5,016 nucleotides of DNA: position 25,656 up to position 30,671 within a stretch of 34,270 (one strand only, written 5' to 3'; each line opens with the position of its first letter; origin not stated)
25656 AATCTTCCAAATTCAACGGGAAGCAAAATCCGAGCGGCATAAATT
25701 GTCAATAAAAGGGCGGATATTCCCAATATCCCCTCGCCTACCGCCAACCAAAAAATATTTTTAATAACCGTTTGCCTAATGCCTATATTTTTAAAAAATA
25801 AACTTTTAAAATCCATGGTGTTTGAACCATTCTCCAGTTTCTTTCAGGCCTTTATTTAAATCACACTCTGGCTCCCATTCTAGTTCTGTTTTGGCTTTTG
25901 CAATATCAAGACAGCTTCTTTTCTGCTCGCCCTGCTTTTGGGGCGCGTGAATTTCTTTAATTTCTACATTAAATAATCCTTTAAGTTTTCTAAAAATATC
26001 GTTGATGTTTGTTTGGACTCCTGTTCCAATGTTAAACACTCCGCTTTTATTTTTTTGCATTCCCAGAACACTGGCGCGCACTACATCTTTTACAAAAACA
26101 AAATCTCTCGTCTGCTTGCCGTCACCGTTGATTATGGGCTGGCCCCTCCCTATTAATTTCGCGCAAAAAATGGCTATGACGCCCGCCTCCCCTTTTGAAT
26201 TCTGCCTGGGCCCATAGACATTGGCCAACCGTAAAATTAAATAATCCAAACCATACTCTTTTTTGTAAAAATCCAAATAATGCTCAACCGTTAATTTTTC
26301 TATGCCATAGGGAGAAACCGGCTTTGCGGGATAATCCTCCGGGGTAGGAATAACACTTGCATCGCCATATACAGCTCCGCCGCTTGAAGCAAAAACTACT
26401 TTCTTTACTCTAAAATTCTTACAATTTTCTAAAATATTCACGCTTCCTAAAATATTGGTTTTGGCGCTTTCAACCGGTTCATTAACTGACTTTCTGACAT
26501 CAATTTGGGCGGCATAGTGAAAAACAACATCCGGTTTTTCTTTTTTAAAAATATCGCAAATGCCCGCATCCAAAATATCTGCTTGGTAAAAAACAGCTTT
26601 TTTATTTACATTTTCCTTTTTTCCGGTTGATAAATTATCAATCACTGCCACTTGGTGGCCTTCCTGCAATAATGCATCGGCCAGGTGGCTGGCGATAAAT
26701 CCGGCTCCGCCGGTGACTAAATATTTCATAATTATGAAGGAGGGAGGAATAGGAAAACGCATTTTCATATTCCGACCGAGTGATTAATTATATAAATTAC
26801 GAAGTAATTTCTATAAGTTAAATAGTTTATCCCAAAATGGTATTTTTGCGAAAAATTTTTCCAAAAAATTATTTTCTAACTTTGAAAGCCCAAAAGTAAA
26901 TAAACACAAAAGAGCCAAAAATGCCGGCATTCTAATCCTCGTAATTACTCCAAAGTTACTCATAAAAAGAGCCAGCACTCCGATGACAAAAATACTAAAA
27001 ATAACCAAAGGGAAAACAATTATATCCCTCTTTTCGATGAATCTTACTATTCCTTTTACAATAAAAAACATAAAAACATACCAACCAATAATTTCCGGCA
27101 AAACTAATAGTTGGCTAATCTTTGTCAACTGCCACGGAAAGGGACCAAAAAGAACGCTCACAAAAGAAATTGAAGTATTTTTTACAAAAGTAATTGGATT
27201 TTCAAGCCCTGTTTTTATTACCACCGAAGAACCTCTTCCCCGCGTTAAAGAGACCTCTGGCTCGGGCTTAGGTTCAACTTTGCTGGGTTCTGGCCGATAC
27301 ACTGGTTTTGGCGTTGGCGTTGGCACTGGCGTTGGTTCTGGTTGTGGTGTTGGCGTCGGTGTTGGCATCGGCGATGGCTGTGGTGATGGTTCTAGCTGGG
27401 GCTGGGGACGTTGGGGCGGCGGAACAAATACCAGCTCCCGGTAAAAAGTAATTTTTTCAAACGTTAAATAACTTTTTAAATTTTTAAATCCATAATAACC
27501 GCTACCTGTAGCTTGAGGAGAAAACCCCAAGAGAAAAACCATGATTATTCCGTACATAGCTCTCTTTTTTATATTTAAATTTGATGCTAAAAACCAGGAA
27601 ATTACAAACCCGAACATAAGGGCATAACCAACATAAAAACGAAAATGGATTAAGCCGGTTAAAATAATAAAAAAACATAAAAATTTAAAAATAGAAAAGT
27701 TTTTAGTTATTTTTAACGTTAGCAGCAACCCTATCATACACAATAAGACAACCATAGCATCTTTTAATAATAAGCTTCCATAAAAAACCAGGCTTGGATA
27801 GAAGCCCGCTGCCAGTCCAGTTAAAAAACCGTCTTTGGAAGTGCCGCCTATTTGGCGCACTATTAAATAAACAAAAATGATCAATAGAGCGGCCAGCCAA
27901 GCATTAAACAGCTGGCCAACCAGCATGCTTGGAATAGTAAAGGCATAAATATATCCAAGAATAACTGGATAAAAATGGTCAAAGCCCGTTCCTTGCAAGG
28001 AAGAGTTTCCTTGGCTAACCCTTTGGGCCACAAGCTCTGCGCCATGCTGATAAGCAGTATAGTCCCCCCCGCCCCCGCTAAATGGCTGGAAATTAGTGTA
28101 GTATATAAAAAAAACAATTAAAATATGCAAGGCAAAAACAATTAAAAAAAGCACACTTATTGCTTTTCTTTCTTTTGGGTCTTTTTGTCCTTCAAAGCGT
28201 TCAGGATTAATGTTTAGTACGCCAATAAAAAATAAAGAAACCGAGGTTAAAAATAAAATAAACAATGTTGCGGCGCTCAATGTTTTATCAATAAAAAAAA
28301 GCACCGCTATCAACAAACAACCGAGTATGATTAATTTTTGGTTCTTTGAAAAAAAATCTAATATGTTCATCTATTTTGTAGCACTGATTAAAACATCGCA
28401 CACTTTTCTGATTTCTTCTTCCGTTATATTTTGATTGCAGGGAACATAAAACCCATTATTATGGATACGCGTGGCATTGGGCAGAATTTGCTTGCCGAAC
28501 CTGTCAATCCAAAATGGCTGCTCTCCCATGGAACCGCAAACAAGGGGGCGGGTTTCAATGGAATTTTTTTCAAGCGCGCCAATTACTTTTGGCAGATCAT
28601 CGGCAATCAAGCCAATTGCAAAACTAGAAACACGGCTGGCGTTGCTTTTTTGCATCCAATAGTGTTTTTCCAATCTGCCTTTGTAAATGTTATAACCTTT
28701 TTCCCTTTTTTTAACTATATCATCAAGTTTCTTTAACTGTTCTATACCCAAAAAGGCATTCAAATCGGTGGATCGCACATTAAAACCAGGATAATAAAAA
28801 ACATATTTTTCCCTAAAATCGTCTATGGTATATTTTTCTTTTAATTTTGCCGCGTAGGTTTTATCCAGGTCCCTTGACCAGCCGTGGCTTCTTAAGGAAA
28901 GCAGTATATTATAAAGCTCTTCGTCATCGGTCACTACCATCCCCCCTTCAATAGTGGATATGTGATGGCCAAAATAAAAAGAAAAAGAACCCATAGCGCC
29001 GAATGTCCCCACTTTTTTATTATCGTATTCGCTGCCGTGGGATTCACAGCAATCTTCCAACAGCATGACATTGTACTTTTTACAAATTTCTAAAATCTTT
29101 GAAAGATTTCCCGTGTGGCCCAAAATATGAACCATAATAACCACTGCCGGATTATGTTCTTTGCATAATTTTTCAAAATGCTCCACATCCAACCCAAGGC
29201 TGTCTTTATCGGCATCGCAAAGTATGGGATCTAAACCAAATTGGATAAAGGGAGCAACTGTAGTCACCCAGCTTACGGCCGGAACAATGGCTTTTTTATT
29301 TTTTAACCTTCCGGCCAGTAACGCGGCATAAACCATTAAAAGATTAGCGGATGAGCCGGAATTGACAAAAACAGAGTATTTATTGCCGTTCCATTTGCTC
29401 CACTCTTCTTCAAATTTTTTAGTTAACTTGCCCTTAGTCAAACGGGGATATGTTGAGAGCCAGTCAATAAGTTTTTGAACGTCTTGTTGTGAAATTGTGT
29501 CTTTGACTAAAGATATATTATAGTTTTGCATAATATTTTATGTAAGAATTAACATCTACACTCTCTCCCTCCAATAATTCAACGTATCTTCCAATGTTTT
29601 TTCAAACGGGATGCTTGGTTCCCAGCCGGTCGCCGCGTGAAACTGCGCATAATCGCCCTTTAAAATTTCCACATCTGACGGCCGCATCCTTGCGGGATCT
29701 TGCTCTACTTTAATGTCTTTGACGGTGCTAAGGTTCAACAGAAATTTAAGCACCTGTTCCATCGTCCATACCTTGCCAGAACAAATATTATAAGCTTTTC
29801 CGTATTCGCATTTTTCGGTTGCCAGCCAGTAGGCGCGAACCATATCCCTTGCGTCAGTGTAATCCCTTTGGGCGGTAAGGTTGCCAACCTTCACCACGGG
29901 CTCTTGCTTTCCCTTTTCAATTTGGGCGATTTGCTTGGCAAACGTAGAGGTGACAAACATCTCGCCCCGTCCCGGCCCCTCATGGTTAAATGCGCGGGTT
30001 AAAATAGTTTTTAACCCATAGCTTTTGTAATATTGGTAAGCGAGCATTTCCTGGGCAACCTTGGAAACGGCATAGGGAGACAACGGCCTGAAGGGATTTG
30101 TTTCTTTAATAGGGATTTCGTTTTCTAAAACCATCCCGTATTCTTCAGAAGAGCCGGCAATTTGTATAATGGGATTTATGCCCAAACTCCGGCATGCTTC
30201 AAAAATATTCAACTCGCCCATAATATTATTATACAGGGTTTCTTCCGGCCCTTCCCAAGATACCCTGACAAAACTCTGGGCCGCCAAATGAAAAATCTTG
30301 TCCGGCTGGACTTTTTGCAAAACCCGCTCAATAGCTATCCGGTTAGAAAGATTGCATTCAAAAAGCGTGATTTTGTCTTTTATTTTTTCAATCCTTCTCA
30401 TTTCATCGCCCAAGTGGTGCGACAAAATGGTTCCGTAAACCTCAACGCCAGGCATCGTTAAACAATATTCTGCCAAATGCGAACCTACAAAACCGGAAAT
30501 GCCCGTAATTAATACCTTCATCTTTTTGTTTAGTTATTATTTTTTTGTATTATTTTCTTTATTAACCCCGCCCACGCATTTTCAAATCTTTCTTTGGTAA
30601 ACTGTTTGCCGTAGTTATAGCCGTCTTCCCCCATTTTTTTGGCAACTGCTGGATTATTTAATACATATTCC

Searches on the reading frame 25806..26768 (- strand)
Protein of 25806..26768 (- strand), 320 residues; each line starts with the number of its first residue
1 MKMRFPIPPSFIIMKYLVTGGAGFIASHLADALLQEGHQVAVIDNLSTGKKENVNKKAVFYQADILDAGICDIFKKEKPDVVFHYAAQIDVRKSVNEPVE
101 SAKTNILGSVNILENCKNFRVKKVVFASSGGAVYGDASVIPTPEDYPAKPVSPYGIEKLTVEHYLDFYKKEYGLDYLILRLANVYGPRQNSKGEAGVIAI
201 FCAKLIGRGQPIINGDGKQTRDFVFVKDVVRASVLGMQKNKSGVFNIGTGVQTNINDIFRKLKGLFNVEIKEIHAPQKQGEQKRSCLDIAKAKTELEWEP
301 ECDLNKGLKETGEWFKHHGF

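Call 64: search_protein_families(library=pfam, proteins=[window:25806-26768:-], max_evalue=0.0001)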
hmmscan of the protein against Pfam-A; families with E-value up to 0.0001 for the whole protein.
window:25806-26768:- (320 aa): 7 families
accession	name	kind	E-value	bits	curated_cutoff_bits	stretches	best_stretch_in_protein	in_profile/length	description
PF01370.27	Epimerase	-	2e-63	214.5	20.9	1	17-248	2-240/240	NAD dependent epimerase/dehydratase family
PF16363.11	GDP_Man_Dehyd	-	4.2e-60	204.4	27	1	17-311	1-332/332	GDP-mannose 4,6 dehydratase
PF01073.25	3Beta_HSD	-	1.2e-18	67.6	22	1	17-239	1-231/280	3-beta hydroxysteroid dehydrogenase/isomerase family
PF02719.21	Polysacc_synt_2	-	1.4e-17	64.3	20.2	1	17-272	2-253/293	Polysaccharide biosynthesis protein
PF04321.23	RmlD_sub_bind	-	1.1e-14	54.6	27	1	14-190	1-157/287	RmlD substrate binding domain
PF07993.18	NAD_binding_4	-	1.3e-10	41.3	20.1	1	78-230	88-255/258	Male sterility protein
PF13460.12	NAD_binding_10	-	2.7e-08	34.4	27.2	1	20-184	1-146/184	NAD(P)H-binding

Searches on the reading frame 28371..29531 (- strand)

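Call 65: search_protein_families(library=pfam, proteins=[window:28371-29531:-], max_evalue=0.0001)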
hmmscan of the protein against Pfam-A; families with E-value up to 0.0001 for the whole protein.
window:28371-29531:- (386 aa): 1 family
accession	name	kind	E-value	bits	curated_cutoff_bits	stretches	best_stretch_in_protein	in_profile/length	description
PF01041.23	DegT_DnrJ_EryC1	-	6.7e-74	249.7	19.8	1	19-381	8-359/360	DegT/DnrJ/EryC1/StrS aminotransferase family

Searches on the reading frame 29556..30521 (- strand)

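Call 65: search_protein_families(library=pfam, proteins=[window:29556-30521:-], max_evalue=0.0001)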
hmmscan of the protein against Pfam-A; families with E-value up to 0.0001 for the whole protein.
window:29556-30521:- (321 aa): 6 families
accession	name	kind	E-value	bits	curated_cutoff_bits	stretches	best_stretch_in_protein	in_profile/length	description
PF16363.11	GDP_Man_Dehyd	-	1.9e-83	281.1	27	1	4-313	1-332/332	GDP-mannose 4,6 dehydratase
PF01370.27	Epimerase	-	9.6e-61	205.7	20.9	1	3-247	1-240/240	NAD dependent epimerase/dehydratase family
PF02719.21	Polysacc_synt_2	-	6.7e-10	39.1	20.2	1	3-122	1-127/293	Polysaccharide biosynthesis protein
PF04321.23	RmlD_sub_bind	-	5.3e-09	36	27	1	1-163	1-138/287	RmlD substrate binding domain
PF01073.25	3Beta_HSD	-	1.4e-06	28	22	1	4-122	1-115/280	3-beta hydroxysteroid dehydrogenase/isomerase family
PF07993.18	NAD_binding_4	-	6.7e-05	22.6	20.1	0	5-176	1-203/258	Male sterility protein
